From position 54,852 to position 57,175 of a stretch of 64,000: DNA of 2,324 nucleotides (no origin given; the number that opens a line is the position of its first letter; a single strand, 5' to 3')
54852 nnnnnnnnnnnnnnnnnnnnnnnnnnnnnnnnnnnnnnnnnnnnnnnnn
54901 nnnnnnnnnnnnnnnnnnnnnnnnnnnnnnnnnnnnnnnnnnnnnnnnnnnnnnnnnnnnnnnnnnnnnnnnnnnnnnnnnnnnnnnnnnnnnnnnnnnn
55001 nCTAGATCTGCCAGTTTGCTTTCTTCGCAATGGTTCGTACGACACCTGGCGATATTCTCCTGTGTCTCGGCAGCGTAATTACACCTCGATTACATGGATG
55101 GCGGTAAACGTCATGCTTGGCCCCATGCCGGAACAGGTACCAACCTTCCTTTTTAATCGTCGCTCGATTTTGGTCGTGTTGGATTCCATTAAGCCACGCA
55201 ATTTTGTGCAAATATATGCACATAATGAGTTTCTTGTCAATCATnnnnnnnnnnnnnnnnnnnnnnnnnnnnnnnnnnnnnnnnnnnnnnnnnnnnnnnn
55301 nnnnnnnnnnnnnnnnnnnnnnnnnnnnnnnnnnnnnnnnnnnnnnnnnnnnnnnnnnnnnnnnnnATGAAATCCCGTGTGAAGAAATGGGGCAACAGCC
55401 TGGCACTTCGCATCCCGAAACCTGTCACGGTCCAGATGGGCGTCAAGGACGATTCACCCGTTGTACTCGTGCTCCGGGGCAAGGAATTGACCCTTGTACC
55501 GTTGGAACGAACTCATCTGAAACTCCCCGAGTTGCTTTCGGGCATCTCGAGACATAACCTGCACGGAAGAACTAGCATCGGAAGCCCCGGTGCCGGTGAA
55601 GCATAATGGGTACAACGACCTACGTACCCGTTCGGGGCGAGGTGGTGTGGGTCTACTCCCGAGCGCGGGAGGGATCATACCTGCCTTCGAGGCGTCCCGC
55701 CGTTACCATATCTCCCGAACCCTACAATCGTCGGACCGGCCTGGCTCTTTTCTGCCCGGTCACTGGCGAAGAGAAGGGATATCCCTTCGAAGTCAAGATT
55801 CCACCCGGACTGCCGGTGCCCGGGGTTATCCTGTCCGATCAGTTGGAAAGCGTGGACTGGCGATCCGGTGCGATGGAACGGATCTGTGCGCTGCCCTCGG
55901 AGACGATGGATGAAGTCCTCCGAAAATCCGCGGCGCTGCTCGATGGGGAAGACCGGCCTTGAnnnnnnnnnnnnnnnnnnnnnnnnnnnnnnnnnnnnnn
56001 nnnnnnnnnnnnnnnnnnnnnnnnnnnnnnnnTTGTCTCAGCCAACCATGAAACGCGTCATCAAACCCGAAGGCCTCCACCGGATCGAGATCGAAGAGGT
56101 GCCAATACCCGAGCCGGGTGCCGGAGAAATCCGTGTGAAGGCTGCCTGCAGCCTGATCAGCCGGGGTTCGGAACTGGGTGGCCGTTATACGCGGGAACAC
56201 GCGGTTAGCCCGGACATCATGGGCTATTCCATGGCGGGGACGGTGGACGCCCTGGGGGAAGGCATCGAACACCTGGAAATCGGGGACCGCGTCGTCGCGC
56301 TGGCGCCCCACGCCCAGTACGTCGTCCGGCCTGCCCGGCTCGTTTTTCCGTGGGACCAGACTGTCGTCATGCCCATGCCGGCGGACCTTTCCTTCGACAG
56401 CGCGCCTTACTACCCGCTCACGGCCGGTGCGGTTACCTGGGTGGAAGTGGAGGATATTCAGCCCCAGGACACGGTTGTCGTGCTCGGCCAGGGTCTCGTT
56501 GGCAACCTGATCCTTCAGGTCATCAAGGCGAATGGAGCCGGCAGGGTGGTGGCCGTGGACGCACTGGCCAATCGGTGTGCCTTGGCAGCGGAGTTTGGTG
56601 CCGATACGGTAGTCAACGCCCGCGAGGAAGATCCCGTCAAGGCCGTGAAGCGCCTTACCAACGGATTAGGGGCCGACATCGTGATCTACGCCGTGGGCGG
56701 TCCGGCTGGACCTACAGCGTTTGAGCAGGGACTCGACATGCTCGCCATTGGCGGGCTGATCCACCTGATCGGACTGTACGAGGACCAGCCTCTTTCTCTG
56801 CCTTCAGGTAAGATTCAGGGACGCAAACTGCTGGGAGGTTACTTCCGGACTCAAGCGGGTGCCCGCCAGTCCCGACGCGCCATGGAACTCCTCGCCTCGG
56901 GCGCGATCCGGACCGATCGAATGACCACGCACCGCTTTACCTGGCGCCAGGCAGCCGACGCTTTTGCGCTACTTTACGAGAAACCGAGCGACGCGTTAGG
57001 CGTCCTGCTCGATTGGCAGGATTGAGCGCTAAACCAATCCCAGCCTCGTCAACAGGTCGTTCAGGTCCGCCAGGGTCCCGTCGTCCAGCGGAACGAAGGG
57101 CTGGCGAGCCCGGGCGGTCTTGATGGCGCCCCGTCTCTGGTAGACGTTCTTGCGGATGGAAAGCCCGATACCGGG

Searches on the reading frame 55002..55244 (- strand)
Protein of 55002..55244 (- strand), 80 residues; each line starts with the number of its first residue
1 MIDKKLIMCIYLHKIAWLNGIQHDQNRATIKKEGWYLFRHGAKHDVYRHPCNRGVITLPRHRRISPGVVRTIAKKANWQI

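Call 3: search_protein_families(library=pfam, proteins=[window:55002-55244:-], max_evalue=0.01)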
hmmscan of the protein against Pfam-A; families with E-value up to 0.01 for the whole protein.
window:55002-55244:- (80 aa): 1 family
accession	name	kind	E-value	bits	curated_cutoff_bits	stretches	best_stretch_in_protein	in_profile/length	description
PF07927.17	HicA_toxin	-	4.2e-10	40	27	1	29-77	7-57/58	HicA toxin of bacterial toxin-antitoxin,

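Call 5: search_protein_families(library=ncbifam, proteins=[window:55002-55244:-], max_evalue=1)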
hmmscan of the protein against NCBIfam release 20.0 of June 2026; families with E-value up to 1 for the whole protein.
window:55002-55244:- (80 aa): 0 families

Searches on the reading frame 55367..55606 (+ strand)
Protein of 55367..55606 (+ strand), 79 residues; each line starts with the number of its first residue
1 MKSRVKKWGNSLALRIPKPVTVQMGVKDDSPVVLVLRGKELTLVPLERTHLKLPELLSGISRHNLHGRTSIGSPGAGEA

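Call 3: search_protein_families(library=pfam, proteins=[window:55367-55606:+], max_evalue=0.01)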
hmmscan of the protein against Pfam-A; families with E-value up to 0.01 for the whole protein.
window:55367-55606:+ (79 aa): 1 family
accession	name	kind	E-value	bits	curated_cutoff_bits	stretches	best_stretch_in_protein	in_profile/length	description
PF04014.23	MazE_antitoxin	-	1.5e-07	31.7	24.7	1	5-46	1-43/48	Antidote-toxin recognition MazE, bacterial antitoxin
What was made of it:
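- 55367..55606 (+): mazE: a 79-aa AbrB/SpoVT-type antitoxin. Its stop codon overlaps the mazF start by 1 nt. PF04014 31.7 bits (call 3).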

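Call 5: search_protein_families(library=ncbifam, proteins=[window:55367-55606:+], max_evalue=1)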
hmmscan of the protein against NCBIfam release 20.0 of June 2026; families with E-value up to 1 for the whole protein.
window:55367-55606:+ (79 aa): 4 families
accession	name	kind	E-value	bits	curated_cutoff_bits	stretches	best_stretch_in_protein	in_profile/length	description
NF007312.0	PRK09798.1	equivalog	8.1e-07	29.3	113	1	2-75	3-77/82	type II toxin-antitoxin system antitoxin MazE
NF008463.0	PRK11347.1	equivalog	0.0023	18.1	101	1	1-58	1-57/83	antitoxin ChpS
TIGR02609.1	doc_partner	hypoth_equivalog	0.0056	17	55.9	1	4-35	2-33/74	putative addiction module antidote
NF040493.1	TA_anti_VapB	subfamily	0.017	15.3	60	1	7-62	5-56/73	type II toxin-antitoxin system VapB family antitoxin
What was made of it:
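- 55367..55606 (+): Best NCBIfam hit is MazE at 29.3 bits, below the equivalog cut-off (call 5).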

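Call 37: search_protein_families(library=padloc, proteins=[window:55367-55606:+], max_evalue=0.01)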
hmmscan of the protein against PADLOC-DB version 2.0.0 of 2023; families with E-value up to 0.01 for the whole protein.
window:55367-55606:+ (79 aa): 0 families

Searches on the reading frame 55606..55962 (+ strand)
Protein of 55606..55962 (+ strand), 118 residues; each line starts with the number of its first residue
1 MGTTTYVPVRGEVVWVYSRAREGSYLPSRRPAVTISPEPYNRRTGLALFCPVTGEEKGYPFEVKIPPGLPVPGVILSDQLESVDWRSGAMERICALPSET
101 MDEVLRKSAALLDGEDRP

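Call 3: search_protein_families(library=pfam, proteins=[window:55606-55962:+], max_evalue=0.01)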
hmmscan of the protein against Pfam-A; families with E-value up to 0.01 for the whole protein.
window:55606-55962:+ (118 aa): 1 family
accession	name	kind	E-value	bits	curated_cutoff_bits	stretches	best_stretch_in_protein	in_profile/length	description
PF02452.23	PemK_toxin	-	1.6e-18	67.3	23.1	1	10-107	2-104/109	PemK-like, MazF-like toxin of type II toxin-antitoxin system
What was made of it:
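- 55606..55962 (+): mazF: a 118-aa PemK/MazF endoribonuclease toxin. It is intact and is the only complete toxin in the islet. PF02452 67.3 bits (call 3).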

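Call 5: search_protein_families(library=ncbifam, proteins=[window:55606-55962:+], max_evalue=1)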
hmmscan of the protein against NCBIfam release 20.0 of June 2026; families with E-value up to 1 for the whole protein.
window:55606-55962:+ (118 aa): 3 families
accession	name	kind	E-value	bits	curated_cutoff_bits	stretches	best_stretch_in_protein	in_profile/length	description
NF007386.0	PRK09907.1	equivalog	9.5e-24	83.5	120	1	4-112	3-110/111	endoribonuclease MazF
NF007320.0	PRK09812.1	equivalog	1.6e-05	24.9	129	1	25-112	25-115/116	type II toxin-antitoxin system ChpB family toxin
NF052489.1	TAtMazFAgrob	equivalog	0.0011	18.7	150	1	6-113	4-116/118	type II toxin-antitoxin system toxin MazF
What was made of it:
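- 55606..55962 (+): NCBIfam MazF 83.5 bits (call 5).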

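Call 37: search_protein_families(library=padloc, proteins=[window:55606-55962:+], max_evalue=0.01)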
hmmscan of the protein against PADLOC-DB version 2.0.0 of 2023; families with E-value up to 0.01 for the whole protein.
window:55606-55962:+ (118 aa): 0 families

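Call 49: search_solved_structures(query=window:55606-55962:+, max_evalue=0.001, show_alignments=1)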
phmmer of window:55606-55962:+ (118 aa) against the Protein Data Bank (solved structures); distinct sequences matched with E-value up to 0.001: 9.
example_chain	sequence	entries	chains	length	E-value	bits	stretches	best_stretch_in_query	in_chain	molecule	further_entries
7d28_A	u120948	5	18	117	3.2e-25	91.6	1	4-113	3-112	Endoribonuclease MazF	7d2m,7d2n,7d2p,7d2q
7dhp_A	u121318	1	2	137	5.1e-25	91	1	4-113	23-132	Endoribonuclease MazF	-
7bye_B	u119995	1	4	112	1.8e-21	79.5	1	4-105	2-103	Uncharacterized protein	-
9pme_A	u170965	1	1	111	9.1e-19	70.8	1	4-99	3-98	Endoribonuclease toxin MazF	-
3nfc_A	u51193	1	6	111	9.1e-19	70.8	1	4-99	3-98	PemK-like protein 1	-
5ck9_A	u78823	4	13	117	9.1e-19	70.8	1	4-100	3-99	Endoribonuclease MazF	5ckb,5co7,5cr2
1ub4_A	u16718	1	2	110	1e-18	70.6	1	5-99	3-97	MazF protein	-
5ckd_A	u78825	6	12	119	1e-18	70.6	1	4-99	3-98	Endoribonuclease MazF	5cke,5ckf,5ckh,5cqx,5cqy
1m1f_A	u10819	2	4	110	3.6e-06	30.1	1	10-112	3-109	Kid toxin protein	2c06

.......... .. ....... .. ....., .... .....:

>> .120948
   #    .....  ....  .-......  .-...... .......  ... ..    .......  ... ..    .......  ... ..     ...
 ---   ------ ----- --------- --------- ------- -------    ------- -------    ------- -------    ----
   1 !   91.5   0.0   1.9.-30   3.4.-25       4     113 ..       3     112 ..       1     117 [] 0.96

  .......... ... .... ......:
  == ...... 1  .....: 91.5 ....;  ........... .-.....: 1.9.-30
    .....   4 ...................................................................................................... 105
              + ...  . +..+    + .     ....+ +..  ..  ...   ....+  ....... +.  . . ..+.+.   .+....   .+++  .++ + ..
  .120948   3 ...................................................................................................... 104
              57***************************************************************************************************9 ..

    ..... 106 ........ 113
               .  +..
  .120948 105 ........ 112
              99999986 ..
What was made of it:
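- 55606..55962 (+): Solved MazF structures 7d28, 5ck9 and 1ub4 match at E 1e-18 to 3e-25 (call 49).
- Closest known: MazEF. Same: The RRPAV and T-x-x-x-KGYPFEV segments align with the E. coli active-site region (call 49).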

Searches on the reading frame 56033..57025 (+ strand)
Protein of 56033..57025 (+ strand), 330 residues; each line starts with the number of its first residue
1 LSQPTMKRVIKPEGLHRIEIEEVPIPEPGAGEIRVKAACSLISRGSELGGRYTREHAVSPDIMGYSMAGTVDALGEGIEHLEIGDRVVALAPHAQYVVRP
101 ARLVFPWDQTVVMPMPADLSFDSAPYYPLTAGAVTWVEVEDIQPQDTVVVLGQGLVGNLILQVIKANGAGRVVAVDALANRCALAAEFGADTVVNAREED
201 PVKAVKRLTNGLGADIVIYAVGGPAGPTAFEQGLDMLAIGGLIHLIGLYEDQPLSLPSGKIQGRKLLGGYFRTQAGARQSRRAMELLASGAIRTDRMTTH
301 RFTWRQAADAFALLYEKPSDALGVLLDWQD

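Call 3: search_protein_families(library=pfam, proteins=[window:56033-57025:+], max_evalue=0.01)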
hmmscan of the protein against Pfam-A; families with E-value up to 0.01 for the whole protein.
window:56033-57025:+ (330 aa): 4 families
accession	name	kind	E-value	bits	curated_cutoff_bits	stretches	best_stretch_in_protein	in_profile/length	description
PF00107.32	ADH_zinc_N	-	1.2e-22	80.7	31.8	1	156-286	2-126/129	Zinc-binding dehydrogenase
PF13602.12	ADH_zinc_N_2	-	5.1e-09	37.6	27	1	188-314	1-123/134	Zinc-binding dehydrogenase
PF08240.17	ADH_N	-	5e-06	27.1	23.5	1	49-88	24-61/104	Alcohol dehydrogenase GroES-like domain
PF16912.11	Glu_dehyd_C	-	6.6e-06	26.2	34.9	1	145-264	31-147/211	Glucose dehydrogenase C-terminus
